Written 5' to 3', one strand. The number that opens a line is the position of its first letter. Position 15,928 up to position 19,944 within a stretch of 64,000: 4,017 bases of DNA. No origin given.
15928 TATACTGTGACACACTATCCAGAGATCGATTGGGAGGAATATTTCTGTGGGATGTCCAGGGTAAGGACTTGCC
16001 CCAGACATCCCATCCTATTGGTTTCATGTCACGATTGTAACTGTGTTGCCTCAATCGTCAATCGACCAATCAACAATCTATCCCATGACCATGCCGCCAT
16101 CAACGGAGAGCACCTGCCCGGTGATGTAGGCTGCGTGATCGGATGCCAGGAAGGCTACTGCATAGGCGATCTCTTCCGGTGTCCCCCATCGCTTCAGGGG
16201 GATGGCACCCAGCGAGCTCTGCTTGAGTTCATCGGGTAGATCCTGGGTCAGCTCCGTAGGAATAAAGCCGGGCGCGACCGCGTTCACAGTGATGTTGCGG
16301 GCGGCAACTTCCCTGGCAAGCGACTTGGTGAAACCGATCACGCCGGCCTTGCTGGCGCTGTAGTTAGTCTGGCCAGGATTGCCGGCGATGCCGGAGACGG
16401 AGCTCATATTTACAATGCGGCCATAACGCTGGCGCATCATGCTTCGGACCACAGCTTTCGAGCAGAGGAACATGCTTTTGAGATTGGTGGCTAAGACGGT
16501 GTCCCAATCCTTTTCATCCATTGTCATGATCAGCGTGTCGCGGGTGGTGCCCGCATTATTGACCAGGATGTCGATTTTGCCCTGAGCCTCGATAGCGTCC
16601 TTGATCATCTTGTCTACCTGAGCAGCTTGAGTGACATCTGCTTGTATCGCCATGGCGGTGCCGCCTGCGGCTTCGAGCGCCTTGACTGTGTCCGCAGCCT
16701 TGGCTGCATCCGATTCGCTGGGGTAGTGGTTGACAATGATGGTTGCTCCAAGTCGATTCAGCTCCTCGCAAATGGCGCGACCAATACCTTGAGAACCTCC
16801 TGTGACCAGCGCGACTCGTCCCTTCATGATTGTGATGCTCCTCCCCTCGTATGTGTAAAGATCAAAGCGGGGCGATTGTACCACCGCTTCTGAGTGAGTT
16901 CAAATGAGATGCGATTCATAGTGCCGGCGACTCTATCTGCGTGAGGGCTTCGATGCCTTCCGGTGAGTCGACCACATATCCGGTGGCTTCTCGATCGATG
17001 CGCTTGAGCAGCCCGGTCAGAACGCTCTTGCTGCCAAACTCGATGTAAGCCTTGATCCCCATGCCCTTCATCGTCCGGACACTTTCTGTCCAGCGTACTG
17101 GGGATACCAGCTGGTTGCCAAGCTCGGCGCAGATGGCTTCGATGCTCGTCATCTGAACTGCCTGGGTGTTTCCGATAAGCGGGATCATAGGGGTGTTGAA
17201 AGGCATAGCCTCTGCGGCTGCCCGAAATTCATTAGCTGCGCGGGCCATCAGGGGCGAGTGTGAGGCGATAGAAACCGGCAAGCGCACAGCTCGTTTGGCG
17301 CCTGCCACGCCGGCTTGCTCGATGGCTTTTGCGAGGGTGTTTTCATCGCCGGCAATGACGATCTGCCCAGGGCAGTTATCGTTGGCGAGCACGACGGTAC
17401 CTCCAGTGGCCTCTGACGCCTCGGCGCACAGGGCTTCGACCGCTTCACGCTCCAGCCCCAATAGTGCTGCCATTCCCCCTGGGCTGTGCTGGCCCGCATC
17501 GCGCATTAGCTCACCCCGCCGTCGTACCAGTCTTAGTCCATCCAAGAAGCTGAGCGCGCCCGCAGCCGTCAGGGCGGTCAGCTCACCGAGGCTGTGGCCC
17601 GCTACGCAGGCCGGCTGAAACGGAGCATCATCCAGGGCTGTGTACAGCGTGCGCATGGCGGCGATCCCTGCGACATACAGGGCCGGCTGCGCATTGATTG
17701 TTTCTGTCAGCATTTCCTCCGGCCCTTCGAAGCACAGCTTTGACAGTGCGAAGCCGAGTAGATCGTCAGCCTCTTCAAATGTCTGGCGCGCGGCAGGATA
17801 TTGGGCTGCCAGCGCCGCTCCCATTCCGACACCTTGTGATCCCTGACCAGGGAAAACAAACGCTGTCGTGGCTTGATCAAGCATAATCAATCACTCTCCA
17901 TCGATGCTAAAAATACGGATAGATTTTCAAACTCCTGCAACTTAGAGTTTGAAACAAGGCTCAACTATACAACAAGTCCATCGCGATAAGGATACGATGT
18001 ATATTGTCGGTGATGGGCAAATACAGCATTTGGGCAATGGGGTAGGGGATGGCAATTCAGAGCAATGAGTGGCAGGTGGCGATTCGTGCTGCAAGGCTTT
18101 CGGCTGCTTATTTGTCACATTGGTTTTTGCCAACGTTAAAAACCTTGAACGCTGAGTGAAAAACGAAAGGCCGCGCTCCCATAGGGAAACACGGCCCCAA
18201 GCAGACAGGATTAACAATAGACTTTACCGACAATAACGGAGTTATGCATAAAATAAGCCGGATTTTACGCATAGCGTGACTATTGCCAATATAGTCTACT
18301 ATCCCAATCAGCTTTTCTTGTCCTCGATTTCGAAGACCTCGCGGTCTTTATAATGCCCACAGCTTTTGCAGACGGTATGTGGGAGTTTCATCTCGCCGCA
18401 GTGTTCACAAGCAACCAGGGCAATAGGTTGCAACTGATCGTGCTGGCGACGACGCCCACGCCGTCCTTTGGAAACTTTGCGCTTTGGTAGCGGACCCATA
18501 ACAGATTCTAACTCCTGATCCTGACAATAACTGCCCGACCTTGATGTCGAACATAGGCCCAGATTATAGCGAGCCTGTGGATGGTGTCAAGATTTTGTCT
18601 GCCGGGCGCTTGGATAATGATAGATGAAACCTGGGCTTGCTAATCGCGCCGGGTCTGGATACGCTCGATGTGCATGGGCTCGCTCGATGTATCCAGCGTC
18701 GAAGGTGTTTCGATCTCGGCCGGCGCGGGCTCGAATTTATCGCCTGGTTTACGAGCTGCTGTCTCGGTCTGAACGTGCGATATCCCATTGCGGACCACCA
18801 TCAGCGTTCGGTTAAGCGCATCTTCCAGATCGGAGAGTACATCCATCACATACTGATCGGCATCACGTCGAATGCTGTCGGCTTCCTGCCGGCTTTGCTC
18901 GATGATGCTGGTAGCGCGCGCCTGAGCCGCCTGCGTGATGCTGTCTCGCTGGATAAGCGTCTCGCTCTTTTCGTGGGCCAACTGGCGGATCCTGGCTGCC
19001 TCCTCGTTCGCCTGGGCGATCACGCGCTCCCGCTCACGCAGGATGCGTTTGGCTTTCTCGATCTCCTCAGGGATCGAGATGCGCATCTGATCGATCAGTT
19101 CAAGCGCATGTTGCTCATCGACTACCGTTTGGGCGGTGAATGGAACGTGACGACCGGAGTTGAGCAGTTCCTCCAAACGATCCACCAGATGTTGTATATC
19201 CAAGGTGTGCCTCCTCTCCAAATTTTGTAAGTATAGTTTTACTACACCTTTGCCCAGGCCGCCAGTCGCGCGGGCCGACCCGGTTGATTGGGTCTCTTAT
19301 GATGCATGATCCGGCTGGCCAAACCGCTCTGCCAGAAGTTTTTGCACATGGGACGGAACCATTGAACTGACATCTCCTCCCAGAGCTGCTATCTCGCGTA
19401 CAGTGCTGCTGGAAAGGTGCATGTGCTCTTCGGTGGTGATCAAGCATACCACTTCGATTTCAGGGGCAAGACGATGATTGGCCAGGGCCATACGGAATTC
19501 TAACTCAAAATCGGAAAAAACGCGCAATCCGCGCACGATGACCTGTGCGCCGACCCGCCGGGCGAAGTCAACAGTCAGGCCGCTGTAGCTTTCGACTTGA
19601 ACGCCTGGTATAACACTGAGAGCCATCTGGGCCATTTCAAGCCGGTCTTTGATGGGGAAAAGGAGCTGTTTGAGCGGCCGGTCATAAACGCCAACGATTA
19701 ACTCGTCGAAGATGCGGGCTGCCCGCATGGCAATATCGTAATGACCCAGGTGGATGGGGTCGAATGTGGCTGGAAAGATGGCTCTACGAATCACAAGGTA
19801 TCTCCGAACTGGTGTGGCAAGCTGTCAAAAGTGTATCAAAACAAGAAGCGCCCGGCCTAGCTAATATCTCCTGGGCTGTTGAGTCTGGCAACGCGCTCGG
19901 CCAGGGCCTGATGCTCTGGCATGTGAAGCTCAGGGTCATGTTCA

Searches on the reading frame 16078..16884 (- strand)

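Call 13: search_protein_families(library=pfam, proteins=[window:16078-16884:-], max_evalue=0.0001)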
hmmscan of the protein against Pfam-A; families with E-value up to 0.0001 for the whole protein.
window:16078-16884:- (268 aa): 4 families
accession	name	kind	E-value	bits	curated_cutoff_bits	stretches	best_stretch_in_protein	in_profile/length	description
PF13561.12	adh_short_C2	-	6.9e-69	232.5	27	1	32-265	6-235/236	Enoyl-(Acyl carrier protein) reductase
PF00106.31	adh_short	-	1.3e-63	214.5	26.6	1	23-218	1-192/195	short chain dehydrogenase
PF08659.16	KR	-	3.7e-24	86.1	22.6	1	25-188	3-162/180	KR domain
PF01370.27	Epimerase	-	1.3e-05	25.2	20.9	1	25-172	1-124/240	NAD dependent epimerase/dehydratase family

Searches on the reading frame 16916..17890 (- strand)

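Call 13: search_protein_families(library=pfam, proteins=[window:16916-17890:-], max_evalue=0.0001)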
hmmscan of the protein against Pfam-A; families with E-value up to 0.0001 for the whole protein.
window:16916-17890:- (324 aa): 1 family
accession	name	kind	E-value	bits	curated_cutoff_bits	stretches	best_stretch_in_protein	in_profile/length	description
PF00698.26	Acyl_transf_1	-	4.3e-41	141.9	32.7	1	11-297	2-277/319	Acyl transferase domain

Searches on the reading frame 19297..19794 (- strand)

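Call 13: search_protein_families(library=pfam, proteins=[window:19297-19794:-], max_evalue=0.0001)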
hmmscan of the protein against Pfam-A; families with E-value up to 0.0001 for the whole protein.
window:19297-19794:- (165 aa): 1 family
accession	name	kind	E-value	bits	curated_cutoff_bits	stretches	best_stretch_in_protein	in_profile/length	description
PF01467.32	CTP_transf_like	-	4.3e-24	85.6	21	1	6-134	1-132/133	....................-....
